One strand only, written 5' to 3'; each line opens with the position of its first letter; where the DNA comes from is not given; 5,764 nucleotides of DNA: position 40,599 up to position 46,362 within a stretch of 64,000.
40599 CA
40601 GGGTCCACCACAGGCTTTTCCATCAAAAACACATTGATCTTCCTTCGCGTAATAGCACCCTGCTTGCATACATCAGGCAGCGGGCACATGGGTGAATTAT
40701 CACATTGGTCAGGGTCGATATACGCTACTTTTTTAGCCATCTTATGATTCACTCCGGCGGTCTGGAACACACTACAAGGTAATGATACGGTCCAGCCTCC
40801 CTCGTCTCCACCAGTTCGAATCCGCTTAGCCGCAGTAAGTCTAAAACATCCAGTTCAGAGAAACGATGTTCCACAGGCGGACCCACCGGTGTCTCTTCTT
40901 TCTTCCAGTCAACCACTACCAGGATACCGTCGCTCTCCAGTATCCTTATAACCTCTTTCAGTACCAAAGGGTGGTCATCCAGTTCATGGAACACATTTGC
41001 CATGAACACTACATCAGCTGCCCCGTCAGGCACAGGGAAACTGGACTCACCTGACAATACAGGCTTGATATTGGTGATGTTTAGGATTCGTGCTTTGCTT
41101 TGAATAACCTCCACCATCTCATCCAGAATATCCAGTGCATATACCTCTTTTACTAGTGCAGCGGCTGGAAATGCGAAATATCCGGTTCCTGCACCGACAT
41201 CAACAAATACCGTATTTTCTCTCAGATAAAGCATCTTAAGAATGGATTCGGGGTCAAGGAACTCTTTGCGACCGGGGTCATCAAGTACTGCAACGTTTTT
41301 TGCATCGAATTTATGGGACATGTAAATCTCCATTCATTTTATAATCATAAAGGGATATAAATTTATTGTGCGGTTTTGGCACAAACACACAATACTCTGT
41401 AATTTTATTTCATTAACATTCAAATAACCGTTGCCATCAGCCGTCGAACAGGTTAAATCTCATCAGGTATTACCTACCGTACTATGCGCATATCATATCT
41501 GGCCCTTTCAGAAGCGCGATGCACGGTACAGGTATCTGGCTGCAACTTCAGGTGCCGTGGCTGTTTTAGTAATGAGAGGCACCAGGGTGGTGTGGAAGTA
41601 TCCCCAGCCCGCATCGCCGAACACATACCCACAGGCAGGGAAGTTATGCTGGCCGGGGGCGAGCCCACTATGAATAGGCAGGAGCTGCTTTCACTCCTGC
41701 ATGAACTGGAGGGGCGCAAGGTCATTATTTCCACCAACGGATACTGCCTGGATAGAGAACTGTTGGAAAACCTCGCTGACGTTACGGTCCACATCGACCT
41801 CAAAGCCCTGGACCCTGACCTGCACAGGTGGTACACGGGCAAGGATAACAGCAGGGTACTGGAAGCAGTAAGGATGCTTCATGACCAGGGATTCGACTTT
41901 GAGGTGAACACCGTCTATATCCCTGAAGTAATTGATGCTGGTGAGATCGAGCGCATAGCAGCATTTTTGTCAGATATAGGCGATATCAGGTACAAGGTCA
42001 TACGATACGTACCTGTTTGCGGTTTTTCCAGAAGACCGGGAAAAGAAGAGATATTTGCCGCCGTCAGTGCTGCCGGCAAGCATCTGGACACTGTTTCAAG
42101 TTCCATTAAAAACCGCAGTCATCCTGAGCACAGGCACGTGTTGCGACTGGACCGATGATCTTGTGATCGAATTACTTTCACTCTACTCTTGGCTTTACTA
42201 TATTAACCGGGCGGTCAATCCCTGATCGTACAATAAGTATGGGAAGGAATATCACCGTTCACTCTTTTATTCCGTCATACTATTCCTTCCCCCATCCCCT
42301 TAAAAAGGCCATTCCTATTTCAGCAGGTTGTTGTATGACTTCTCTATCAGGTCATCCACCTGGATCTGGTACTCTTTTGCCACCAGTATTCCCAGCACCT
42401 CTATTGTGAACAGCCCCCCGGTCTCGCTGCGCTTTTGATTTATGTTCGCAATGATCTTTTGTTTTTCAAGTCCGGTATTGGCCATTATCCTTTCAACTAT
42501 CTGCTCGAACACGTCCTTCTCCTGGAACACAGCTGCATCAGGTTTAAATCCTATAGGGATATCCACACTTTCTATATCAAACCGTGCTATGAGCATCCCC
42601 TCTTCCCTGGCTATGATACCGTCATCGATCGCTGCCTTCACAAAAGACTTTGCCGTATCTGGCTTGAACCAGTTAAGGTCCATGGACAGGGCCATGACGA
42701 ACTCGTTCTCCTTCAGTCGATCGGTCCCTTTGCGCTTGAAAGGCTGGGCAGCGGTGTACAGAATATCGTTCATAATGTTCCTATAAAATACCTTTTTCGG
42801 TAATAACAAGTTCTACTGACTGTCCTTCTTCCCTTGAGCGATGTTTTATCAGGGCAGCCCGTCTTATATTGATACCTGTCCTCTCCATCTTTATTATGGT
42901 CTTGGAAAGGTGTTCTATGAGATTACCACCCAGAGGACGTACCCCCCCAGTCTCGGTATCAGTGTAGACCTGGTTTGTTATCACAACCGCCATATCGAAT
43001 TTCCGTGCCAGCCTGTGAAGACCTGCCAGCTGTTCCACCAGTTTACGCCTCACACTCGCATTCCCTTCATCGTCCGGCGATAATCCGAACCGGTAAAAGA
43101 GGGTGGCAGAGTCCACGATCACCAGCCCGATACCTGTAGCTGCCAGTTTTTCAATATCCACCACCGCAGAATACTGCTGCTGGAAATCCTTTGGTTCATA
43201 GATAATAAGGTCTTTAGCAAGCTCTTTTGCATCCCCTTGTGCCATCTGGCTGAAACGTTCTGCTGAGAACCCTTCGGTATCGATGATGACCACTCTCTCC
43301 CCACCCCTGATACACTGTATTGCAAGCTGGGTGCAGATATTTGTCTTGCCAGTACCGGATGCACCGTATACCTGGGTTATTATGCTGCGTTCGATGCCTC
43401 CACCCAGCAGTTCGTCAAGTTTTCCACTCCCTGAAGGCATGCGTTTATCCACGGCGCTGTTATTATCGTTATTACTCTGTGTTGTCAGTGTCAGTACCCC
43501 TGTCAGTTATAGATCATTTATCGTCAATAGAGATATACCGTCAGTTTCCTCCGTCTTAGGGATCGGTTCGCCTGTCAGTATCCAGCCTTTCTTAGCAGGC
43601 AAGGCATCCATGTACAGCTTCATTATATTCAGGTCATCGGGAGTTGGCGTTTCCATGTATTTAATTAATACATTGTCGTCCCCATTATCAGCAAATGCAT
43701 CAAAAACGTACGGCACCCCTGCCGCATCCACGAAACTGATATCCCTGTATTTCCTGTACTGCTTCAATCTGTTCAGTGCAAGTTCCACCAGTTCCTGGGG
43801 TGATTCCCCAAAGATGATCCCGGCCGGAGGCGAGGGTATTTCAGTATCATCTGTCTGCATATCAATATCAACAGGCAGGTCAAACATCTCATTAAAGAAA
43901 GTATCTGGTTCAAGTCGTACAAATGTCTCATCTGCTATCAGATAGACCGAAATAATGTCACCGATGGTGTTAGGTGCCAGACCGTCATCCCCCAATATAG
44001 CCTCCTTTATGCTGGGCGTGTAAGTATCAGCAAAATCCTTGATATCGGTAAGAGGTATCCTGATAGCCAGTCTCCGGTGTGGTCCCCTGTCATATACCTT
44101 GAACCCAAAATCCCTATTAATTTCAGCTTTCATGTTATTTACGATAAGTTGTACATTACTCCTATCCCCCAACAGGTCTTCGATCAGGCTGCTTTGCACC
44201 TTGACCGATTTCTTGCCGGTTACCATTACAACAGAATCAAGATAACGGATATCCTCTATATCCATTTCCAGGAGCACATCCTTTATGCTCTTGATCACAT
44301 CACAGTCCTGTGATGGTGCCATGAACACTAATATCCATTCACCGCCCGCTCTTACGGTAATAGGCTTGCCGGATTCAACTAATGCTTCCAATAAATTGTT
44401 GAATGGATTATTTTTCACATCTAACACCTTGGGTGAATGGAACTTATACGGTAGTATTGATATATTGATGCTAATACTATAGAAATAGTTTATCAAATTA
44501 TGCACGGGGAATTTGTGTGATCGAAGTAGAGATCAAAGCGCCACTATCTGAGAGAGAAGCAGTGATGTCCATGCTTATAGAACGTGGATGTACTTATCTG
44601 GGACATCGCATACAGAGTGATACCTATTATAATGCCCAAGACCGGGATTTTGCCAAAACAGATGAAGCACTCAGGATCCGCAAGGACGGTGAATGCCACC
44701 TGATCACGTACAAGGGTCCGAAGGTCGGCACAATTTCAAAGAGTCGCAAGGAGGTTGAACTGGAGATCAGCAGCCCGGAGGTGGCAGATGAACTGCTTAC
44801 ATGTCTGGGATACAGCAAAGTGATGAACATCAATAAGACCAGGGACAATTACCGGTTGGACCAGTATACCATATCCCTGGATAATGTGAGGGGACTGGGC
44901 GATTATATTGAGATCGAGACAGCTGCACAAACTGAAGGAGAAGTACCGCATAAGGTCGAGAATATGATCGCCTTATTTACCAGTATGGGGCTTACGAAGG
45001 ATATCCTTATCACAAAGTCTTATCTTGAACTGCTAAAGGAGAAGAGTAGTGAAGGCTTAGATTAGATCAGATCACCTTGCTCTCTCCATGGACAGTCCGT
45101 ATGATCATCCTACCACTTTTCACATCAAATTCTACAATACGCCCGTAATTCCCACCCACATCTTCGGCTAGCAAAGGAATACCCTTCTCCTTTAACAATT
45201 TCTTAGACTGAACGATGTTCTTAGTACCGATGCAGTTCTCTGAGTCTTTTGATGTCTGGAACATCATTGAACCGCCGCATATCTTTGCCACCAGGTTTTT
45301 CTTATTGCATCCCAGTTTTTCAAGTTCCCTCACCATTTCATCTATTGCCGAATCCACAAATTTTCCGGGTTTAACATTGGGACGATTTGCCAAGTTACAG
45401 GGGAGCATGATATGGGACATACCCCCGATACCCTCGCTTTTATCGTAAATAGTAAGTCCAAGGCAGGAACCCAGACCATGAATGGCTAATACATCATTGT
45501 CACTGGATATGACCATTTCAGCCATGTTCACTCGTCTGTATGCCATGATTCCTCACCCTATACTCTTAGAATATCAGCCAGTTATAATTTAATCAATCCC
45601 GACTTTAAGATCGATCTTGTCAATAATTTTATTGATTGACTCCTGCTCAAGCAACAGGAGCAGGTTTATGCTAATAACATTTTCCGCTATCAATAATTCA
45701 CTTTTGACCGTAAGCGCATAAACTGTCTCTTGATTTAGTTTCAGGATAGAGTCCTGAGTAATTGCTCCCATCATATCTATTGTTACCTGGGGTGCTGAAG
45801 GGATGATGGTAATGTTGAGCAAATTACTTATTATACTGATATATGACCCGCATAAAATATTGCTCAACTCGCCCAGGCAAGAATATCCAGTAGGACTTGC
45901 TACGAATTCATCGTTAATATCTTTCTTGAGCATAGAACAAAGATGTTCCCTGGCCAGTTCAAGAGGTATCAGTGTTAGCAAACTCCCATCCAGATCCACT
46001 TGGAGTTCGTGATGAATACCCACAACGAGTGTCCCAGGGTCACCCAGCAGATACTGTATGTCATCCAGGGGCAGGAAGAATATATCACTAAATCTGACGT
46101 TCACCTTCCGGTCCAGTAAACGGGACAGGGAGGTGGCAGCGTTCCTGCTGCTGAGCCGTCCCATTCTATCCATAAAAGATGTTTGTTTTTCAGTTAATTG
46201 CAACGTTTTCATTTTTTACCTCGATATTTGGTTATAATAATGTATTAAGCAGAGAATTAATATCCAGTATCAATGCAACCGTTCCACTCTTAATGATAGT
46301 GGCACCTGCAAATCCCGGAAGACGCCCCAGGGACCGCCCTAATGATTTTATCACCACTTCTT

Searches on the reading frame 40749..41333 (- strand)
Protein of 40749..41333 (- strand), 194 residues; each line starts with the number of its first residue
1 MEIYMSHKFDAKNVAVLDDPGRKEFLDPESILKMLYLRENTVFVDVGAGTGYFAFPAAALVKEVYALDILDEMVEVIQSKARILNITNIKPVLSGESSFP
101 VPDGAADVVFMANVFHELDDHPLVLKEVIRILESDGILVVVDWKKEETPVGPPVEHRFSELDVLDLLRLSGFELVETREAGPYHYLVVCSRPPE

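Call 68: search_protein_families(library=pfam, proteins=[window:40749-41333:-], max_evalue=0.00001)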
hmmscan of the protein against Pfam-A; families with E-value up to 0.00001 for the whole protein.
window:40749-41333:- (194 aa): 8 families
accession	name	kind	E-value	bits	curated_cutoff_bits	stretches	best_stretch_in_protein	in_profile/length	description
PF08241.18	Methyltransf_11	-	2.4e-17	63.8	21.2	1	44-140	1-95/95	Methyltransferase domain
PF13847.12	Methyltransf_31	-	2.1e-15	57.1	27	1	38-152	2-120/145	Methyltransferase domain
PF13649.12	Methyltransf_25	-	4.6e-14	53.3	27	1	44-136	2-97/97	Methyltransferase domain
PF13489.12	Methyltransf_23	-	5.7e-12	46.1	27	1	33-146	15-122/164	Methyltransferase domain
PF01209.24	Ubie_methyltran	-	4.7e-11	42.9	20.1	1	33-149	41-160/233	ubiE/COQ5 methyltransferase family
PF08242.18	Methyltransf_12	-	1.6e-10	42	30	1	44-138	1-98/98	Methyltransferase domain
PF02475.24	TRM5-TYW2_MTfase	-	2e-06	28.3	28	1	38-139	35-134/164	TRM5/TYW2 methyltransferase domain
PF00891.24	Methyltransf_2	-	3e-06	27.2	22.3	1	26-152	49-176/210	O-methyltransferase domain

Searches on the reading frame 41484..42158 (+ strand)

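Call 68: search_protein_families(library=pfam, proteins=[window:41484-42158:+], max_evalue=0.00001)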
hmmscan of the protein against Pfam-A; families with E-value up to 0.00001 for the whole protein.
window:41484-42158:+ (224 aa): 2 families
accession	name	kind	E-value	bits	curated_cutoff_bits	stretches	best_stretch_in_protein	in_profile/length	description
PF04055.27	Radical_SAM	-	1e-24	88.1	29.5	1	18-159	5-163/166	Radical SAM superfamily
PF13353.11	Fer4_12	-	2.5e-12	47.7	22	1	12-110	7-121/137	4Fe-4S single cluster domain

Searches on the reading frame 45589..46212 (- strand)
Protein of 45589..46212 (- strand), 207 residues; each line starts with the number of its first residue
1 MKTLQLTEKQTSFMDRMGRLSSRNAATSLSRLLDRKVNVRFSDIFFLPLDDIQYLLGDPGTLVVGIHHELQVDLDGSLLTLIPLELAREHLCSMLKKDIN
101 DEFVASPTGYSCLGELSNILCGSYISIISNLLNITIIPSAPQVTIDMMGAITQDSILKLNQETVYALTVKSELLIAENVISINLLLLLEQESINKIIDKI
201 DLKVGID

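Call 68: search_protein_families(library=pfam, proteins=[window:45589-46212:-], max_evalue=0.00001)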
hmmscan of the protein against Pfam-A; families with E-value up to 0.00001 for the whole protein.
window:45589-46212:- (207 aa): 1 family
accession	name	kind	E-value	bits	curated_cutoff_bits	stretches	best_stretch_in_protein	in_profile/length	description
PF04509.17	CheC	-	3.6e-11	43.2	22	1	111-144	4-37/38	CheC-like family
